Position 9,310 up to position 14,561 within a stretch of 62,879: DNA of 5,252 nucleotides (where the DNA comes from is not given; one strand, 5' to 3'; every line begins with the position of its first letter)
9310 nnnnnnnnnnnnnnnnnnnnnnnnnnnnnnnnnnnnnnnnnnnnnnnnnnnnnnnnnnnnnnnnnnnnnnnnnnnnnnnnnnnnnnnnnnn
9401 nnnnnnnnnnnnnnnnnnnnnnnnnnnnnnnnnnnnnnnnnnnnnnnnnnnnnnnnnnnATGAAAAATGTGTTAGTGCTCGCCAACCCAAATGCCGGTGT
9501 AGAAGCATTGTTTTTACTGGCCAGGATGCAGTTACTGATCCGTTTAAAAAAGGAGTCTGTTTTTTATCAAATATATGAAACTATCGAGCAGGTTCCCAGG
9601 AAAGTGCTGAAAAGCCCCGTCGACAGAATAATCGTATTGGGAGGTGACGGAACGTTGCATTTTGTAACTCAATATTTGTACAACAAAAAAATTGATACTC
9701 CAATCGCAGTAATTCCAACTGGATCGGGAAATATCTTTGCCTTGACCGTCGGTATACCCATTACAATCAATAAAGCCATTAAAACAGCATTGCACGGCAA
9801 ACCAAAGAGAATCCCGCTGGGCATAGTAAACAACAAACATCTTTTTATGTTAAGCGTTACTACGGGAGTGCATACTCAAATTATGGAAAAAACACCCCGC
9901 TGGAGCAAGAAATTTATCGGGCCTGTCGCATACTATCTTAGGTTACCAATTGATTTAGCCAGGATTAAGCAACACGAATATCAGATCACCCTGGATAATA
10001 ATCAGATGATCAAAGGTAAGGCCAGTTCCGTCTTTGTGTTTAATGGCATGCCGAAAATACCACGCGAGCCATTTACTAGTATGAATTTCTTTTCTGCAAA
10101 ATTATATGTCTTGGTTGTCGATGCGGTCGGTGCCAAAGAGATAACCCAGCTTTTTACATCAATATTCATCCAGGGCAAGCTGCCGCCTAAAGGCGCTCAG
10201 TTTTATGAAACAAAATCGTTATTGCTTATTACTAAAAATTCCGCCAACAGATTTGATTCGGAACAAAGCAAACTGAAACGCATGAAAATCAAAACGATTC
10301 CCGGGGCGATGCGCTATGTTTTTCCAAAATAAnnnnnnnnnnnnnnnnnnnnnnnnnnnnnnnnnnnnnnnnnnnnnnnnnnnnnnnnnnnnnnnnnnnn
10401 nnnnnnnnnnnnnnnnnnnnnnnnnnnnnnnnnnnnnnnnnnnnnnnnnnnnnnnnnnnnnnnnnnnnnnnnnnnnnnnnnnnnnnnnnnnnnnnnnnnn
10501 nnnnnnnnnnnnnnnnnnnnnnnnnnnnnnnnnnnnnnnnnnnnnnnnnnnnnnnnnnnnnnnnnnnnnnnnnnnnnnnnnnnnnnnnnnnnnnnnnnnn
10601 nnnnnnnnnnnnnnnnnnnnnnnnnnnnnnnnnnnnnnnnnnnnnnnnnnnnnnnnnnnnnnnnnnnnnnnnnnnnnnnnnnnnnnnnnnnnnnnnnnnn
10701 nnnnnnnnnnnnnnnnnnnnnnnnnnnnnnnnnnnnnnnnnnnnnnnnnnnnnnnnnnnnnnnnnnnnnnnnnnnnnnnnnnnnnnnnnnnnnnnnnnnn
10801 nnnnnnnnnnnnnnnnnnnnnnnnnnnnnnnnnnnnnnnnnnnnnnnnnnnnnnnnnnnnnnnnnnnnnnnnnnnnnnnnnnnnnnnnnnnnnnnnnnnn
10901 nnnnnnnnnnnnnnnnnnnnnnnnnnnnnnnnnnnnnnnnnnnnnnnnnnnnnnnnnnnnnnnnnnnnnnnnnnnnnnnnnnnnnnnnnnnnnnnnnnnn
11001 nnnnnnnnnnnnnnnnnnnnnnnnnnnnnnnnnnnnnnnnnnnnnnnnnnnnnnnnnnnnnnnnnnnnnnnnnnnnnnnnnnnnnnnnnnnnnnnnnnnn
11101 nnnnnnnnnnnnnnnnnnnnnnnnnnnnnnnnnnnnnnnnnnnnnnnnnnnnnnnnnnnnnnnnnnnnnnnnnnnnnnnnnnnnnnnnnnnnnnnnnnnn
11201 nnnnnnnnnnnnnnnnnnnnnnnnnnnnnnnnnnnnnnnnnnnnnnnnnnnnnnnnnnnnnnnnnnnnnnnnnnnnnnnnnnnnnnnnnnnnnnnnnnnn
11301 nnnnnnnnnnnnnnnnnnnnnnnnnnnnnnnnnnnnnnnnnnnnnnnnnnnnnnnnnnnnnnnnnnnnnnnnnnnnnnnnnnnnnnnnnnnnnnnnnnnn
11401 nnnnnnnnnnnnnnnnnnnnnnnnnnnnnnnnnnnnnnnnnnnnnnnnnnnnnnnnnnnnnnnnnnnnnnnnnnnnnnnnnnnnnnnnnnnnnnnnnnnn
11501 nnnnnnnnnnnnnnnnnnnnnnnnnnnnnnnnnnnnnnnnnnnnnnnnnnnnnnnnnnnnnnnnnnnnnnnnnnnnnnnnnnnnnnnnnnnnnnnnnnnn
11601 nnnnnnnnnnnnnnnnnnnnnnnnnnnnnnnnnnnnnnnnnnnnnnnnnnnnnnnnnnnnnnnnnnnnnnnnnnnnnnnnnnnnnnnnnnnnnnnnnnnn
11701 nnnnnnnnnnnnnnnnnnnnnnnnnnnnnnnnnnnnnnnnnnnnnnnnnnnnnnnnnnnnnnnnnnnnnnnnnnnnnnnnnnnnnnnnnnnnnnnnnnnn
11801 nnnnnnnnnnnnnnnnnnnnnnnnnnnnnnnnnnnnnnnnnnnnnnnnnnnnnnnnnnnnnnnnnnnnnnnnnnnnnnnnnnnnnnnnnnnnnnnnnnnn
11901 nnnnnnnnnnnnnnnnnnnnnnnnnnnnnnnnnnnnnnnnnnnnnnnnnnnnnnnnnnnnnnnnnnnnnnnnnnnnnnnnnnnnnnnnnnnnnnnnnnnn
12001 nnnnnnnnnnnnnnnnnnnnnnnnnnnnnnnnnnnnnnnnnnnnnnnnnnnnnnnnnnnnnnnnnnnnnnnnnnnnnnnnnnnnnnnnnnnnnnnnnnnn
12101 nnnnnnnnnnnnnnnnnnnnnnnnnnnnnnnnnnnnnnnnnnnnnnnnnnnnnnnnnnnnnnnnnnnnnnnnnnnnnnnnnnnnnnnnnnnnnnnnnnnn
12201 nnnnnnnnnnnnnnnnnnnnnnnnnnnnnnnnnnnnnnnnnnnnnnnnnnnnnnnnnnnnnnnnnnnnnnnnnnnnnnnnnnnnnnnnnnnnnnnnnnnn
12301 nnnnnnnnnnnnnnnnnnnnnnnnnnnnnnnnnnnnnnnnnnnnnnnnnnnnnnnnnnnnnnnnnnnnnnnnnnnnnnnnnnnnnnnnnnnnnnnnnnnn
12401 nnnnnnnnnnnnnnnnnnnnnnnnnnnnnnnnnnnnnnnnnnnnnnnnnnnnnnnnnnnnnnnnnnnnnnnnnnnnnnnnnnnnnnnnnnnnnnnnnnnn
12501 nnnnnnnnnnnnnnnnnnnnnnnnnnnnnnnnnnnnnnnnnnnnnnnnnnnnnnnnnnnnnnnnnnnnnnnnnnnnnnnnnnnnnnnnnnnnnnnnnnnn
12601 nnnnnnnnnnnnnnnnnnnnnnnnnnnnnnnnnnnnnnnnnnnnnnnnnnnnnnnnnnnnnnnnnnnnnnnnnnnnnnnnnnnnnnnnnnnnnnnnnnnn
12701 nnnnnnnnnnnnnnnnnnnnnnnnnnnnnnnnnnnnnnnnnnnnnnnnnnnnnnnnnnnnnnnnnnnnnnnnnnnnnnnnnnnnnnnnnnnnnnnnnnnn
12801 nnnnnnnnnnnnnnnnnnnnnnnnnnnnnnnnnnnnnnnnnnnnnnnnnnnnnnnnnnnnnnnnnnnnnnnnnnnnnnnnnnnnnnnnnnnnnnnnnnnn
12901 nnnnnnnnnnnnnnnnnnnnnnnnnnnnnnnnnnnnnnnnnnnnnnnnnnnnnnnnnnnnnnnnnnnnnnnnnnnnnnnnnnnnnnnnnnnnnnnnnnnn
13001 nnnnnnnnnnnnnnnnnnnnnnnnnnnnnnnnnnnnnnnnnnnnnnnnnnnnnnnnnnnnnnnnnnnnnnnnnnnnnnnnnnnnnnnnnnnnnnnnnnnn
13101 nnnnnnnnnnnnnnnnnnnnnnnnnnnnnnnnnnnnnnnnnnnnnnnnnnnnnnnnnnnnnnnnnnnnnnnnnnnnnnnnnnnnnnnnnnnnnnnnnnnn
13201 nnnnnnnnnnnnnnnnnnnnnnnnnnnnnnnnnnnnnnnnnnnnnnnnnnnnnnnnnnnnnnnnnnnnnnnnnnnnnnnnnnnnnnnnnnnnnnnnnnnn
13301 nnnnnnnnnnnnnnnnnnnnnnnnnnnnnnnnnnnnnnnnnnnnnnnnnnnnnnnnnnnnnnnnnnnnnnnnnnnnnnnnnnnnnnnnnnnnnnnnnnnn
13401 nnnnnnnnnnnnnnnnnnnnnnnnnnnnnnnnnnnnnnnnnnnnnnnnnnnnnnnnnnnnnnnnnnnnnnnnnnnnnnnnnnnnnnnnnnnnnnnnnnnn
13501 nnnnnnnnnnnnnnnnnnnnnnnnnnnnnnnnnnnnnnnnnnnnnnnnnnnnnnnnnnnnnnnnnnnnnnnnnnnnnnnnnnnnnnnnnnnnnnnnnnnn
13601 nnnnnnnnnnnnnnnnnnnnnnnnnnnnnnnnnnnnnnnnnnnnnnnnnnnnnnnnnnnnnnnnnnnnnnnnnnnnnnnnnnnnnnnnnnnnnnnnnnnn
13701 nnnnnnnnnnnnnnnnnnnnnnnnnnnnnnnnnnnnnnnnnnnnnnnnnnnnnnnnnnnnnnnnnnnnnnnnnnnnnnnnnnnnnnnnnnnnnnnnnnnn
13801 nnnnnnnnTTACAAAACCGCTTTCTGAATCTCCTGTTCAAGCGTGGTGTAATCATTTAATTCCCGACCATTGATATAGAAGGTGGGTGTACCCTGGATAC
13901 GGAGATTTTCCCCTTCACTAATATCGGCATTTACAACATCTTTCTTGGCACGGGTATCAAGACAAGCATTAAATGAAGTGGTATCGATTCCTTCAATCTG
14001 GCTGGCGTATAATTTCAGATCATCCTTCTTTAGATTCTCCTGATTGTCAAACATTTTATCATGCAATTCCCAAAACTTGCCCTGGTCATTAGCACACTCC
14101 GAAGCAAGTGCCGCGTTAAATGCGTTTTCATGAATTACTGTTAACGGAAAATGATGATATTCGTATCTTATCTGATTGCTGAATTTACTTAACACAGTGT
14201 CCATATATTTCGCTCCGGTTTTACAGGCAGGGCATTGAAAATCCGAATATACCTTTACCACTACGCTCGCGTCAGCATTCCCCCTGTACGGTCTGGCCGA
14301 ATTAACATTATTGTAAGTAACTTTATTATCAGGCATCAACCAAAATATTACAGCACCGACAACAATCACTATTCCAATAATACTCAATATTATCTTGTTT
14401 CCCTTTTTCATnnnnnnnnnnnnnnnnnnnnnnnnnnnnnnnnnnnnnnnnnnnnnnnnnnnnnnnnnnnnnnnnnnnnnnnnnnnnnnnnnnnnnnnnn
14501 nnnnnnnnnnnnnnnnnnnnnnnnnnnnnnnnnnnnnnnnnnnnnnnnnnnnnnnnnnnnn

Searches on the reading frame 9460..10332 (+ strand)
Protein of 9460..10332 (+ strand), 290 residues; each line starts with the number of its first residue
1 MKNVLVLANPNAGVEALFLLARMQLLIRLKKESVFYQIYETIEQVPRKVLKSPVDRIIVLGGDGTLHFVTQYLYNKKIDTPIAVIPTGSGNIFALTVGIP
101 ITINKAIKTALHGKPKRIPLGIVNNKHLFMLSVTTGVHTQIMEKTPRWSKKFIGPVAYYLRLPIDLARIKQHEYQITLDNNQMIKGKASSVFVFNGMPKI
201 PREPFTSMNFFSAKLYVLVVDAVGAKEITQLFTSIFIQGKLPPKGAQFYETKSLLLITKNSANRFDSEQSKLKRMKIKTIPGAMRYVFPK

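Call 38: search_protein_families(library=ncbifam, proteins=[window:9460-10332:+], max_evalue=0.01)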
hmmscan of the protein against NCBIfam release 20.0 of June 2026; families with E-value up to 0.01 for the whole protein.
window:9460-10332:+ (290 aa): 13 families
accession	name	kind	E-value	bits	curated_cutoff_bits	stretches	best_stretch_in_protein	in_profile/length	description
NF009605.0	PRK13059.1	equivalog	3.9e-32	111.4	313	1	1-281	1-284/295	putative lipid kinase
TIGR00147.1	TIGR00147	subfamily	3e-24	85.5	118.65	1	1-195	1-199/296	YegS/Rv2252/BmrU family lipid kinase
NF002033.0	PRK00861.1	subfamily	3.2e-22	78.6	293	1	43-198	56-207/328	putative lipid kinase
NF009602.0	PRK13054.1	equivalog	4.2e-22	78.6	284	1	50-183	53-188/301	lipid kinase YegS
NF009604.0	PRK13057.1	equivalog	1.9e-19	69.7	274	1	41-196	50-200/302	lipid kinase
NF009874.0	PRK13337.1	equivalog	2e-19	69.7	385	1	2-187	3-190/305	diacylglycerol kinase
TIGR03702.1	lip_kinase_YegS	equivalog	2.3e-18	66.3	387.45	1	49-180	48-181/295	lipid kinase YegS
NF009603.0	PRK13055.1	subfamily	1.3e-14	53.9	342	1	43-242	49-249/335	diacylglycerol kinase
NF009025.0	PRK12361.1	equivalog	7.4e-14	50.8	505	1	40-198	278-442/546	hypothetical protein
NF008882.0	PRK11914.1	equivalog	4e-13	49.2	302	1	2-190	9-203/306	diacylglycerol kinase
NF040993.1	MamU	equivalog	3.3e-09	36.6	400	1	51-154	57-157/296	lipid kinase MamU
NF002306.0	PRK01231.1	equivalog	0.00011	21.4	316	1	20-114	33-123/299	NAD(+) kinase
NF003391.0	PRK04539.1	equivalog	0.0071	15.5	470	0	28-88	43-101/296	inorganic polyphosphate/ATP-NAD kinase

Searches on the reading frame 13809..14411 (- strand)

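Call 58: search_protein_families(library=pfam, proteins=[window:13809-14411:-], max_evalue=0.00001)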
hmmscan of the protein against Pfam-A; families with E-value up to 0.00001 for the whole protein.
window:13809-14411:- (200 aa): 2 families
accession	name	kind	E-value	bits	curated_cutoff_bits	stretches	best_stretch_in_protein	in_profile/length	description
PF13462.12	Thioredoxin_4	-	1.1e-28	100.9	23.2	1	40-193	5-158/165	Thioredoxin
PF01323.26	DSBA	-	2.3e-18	67.1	25.6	1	51-192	1-187/191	DSBA-like thioredoxin domain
